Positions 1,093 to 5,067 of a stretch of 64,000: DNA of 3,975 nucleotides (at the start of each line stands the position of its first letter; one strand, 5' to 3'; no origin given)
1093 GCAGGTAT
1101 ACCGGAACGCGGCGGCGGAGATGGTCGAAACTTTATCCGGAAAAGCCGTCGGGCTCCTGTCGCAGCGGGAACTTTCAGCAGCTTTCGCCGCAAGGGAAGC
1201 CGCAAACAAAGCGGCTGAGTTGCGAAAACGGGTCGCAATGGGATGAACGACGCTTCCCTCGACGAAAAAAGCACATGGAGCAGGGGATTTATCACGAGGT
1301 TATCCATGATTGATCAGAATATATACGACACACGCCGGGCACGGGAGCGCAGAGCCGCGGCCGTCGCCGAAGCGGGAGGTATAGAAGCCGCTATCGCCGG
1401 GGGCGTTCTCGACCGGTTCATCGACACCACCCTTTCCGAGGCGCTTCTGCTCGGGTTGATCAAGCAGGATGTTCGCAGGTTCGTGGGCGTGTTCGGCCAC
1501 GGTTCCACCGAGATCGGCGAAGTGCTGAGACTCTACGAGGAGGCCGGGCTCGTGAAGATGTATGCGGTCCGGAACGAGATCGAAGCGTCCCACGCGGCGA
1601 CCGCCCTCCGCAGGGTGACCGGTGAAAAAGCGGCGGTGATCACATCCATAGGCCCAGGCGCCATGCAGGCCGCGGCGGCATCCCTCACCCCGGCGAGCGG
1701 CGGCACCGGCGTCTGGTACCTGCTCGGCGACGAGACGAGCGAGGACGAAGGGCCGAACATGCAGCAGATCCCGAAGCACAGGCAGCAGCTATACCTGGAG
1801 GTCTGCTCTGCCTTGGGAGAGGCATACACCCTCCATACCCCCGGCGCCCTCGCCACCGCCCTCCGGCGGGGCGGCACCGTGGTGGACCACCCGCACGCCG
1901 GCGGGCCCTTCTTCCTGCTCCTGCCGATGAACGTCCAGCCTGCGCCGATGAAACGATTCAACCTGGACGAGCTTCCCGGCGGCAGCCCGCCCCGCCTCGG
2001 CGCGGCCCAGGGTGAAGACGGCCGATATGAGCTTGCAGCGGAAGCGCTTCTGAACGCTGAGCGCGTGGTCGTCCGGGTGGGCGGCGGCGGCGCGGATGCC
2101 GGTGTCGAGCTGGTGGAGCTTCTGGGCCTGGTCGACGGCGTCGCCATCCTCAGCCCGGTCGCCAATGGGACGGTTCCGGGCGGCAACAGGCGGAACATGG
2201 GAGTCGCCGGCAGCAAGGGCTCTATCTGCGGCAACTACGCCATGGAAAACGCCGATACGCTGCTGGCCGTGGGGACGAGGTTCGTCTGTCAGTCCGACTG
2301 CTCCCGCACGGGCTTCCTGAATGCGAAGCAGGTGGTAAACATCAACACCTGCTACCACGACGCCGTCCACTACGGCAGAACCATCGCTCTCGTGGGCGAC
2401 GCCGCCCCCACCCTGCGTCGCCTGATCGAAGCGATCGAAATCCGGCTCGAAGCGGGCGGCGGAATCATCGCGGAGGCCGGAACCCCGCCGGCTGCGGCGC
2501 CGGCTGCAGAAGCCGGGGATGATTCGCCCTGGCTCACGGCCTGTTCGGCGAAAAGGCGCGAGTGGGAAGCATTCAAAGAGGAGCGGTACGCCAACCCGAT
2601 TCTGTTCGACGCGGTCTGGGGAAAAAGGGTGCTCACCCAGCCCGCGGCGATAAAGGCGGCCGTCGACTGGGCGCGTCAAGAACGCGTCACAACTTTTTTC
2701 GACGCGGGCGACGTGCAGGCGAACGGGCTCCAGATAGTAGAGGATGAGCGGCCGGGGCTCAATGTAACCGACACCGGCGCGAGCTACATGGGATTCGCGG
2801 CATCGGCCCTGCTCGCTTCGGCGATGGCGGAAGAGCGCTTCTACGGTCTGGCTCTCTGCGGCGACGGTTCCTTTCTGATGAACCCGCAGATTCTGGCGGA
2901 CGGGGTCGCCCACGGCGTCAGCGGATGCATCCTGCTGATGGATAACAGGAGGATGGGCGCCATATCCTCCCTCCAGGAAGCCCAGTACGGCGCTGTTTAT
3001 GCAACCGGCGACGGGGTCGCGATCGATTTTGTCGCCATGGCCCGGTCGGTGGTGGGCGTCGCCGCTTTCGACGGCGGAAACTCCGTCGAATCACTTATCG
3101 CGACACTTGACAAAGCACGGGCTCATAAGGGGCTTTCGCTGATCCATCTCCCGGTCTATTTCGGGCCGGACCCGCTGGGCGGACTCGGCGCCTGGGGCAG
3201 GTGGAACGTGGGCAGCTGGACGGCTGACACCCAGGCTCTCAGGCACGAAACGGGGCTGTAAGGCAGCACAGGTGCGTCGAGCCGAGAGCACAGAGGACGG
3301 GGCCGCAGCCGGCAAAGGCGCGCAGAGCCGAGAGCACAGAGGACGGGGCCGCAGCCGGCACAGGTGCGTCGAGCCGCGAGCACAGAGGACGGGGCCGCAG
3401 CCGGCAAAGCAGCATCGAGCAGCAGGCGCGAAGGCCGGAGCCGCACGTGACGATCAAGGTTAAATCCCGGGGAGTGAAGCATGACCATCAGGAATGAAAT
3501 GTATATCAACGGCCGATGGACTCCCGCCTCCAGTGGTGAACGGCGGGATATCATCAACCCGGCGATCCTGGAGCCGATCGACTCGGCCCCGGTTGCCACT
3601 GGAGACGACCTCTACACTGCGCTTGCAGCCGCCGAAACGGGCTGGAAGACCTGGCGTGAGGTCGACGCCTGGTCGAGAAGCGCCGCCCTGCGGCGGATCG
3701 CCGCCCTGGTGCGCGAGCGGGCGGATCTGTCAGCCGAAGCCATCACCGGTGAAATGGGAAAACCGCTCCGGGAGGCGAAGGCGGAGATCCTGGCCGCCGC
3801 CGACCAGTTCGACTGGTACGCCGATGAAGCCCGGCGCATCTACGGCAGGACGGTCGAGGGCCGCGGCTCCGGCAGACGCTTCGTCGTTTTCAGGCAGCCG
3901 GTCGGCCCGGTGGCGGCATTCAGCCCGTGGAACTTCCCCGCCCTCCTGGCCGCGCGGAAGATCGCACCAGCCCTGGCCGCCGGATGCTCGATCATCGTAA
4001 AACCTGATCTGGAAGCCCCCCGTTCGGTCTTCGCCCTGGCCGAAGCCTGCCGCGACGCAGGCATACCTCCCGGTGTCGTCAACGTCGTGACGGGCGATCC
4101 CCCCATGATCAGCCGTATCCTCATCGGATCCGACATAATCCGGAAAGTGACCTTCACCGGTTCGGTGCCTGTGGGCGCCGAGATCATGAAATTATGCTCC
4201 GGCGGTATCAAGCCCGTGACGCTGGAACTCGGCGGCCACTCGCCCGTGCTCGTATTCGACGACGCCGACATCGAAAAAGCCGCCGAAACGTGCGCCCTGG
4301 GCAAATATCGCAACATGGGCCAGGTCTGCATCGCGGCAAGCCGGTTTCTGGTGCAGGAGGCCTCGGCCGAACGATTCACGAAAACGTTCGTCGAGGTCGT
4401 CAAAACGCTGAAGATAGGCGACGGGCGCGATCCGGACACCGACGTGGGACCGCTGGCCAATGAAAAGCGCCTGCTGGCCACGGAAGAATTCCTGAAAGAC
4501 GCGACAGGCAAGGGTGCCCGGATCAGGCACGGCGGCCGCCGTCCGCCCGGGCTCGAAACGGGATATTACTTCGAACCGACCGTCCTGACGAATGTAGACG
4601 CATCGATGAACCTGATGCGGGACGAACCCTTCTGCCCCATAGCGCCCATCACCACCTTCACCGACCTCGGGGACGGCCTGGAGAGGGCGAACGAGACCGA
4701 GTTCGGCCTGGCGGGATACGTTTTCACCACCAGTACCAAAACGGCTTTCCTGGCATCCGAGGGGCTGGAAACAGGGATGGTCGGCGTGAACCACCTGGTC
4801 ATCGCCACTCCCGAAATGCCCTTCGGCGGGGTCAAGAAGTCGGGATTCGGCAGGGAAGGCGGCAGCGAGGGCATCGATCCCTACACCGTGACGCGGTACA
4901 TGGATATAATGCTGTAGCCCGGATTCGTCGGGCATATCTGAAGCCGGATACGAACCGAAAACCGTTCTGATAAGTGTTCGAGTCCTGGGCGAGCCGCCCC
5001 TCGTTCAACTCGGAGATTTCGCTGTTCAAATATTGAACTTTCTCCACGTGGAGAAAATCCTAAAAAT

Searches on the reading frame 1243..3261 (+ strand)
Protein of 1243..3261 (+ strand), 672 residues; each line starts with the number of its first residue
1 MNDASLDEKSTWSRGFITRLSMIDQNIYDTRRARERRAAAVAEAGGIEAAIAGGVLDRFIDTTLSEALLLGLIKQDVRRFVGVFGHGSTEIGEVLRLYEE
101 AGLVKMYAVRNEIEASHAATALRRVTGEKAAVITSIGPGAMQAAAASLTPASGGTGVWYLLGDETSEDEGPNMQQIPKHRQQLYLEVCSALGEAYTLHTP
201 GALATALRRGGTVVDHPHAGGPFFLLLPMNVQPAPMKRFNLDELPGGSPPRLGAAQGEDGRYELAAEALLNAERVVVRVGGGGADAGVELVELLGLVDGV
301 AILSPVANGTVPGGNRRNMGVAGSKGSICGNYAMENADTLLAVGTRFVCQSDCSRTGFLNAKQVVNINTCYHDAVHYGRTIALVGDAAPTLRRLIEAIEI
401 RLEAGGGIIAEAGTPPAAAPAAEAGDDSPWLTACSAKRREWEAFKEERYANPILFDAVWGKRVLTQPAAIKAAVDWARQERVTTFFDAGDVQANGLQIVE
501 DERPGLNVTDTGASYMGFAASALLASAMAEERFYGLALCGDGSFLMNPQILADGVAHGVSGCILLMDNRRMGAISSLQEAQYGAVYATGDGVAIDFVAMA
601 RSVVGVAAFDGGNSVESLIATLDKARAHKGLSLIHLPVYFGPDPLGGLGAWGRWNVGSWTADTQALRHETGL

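Call 28: search_protein_families(library=pfam, proteins=[window:1243-3261:+], max_evalue=0.0001)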
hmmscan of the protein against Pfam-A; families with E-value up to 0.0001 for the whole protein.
window:1243-3261:+ (672 aa): 3 families
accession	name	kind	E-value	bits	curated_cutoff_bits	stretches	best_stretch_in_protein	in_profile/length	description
PF00205.28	TPP_enzyme_M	-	9.4e-19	67.9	30.4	1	265-394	4-137/137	Thiamine pyrophosphate enzyme, central domain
PF02775.26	TPP_enzyme_C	-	9.5e-19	68.1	21.9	1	487-635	1-150/151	Thiamine pyrophosphate enzyme, C-terminal TPP binding domain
PF02776.23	TPP_enzyme_N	-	1.4e-10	41.4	26.8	1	63-175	2-111/119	Thiamine pyrophosphate enzyme, N-terminal TPP binding domain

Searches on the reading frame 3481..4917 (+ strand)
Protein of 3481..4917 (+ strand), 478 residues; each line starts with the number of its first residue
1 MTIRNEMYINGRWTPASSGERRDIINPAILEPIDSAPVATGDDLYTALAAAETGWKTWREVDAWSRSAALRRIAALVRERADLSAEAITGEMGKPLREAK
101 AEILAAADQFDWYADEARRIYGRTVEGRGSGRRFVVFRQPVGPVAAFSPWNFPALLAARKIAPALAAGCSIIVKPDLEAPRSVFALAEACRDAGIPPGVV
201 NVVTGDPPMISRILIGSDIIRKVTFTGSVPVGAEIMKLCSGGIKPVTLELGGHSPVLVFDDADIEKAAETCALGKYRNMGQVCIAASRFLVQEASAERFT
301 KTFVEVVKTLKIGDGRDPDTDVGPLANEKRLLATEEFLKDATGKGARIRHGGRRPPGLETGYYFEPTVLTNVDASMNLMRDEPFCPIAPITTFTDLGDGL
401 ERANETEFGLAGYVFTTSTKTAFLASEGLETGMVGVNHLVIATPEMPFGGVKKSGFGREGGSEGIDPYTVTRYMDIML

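Call 28: search_protein_families(library=pfam, proteins=[window:3481-4917:+], max_evalue=0.0001)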
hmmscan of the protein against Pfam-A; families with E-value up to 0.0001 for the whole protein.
window:3481-4917:+ (478 aa): 1 family
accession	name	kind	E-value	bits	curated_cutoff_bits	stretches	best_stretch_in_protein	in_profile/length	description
PF00171.27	Aldedh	-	2.9e-153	511.2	23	1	13-472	1-459/461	Aldehyde dehydrogenase family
